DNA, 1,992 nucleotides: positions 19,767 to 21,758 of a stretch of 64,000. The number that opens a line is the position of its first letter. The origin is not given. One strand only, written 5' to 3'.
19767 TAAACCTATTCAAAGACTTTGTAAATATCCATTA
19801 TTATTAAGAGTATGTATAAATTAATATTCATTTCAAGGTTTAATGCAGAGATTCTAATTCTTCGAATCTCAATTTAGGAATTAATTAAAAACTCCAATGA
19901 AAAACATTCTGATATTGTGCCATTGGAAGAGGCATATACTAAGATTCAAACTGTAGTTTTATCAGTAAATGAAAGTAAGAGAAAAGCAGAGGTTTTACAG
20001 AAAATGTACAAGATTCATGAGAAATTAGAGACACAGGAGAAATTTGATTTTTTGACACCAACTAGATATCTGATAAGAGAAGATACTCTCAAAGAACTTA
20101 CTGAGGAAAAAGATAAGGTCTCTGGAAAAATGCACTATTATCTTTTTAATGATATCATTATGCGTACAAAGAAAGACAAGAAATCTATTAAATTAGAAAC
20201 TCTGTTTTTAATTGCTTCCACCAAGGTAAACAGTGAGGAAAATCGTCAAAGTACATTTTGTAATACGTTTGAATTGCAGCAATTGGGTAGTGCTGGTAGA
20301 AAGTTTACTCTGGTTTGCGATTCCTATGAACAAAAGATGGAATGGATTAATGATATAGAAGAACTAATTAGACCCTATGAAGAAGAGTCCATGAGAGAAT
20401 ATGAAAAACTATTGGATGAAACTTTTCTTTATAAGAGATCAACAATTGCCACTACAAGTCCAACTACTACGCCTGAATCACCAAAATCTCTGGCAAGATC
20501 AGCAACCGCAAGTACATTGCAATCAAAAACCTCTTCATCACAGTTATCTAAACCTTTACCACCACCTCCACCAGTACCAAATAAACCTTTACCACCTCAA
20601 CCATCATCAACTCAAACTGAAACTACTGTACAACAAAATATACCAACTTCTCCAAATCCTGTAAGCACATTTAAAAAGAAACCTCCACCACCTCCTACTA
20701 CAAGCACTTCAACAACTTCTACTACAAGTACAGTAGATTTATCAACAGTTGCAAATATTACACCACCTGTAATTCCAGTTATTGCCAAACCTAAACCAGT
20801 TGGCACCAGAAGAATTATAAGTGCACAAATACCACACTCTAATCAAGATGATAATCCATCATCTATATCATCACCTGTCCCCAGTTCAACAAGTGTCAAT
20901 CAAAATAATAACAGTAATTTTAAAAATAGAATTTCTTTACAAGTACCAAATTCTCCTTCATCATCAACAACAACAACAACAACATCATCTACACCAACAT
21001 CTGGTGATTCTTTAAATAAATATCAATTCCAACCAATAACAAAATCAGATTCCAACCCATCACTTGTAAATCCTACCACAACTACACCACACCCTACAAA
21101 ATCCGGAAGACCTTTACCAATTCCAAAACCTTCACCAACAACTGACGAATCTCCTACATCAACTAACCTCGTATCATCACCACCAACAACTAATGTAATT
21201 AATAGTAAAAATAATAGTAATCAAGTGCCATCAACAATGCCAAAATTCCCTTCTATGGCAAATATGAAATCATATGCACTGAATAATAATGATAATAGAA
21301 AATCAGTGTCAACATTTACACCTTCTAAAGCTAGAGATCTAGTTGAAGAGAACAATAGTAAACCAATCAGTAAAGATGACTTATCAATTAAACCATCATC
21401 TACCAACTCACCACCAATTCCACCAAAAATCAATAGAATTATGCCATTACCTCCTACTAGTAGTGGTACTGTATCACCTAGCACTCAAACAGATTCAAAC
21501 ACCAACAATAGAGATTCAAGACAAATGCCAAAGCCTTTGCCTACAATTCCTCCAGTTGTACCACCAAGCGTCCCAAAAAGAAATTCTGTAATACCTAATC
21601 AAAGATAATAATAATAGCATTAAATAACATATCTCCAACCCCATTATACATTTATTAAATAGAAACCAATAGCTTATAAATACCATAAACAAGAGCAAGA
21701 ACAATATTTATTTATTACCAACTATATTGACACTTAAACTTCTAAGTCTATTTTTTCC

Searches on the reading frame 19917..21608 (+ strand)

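Call 96: search_protein_families(library=pfam, proteins=[window:19917-21608:+], max_evalue=0.001)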
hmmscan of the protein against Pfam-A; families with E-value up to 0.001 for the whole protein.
window:19917-21608:+ (563 aa): 2 families
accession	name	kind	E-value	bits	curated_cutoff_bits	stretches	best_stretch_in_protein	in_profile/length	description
PF22697.2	SOS1_NGEF_PH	-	5.4e-08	33.5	27.7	1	49-149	4-105/106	SOS1/NGEF-like PH domain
PF00169.35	PH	-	1.3e-05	26.1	25.1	1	55-152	4-105/105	PH domain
